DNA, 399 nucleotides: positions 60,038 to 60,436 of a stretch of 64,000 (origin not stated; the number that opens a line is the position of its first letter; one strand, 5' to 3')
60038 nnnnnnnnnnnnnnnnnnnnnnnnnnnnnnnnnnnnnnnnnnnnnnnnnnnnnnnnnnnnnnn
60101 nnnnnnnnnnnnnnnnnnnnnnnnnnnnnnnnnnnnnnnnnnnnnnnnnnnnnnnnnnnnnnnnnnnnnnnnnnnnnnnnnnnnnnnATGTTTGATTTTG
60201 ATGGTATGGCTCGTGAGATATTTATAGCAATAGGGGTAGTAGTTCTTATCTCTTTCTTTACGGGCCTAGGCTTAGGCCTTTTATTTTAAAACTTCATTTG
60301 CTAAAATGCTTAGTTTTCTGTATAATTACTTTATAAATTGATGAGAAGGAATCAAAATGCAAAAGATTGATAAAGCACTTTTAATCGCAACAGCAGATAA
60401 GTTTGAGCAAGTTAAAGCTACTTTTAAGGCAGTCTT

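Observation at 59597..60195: Metallophosphoesterase gene split by an 8-bp tandem duplication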

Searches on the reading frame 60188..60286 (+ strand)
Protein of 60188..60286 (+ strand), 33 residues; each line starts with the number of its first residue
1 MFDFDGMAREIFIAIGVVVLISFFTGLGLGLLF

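Call 12: search_protein_families(library=pfam, proteins=[window:60188-60286:+], max_evalue=0.01)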
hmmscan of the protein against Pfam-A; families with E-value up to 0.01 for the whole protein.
window:60188-60286:+ (33 aa): 0 families

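Call 13: search_protein_families(library=phrogs, proteins=[window:60188-60286:+])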
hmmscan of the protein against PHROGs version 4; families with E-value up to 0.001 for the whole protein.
window:60188-60286:+ (33 aa): 1 family
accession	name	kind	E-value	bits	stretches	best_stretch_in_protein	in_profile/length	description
phrog_18933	-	unknown function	6.7e-24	84.3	1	1-33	1-33/33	-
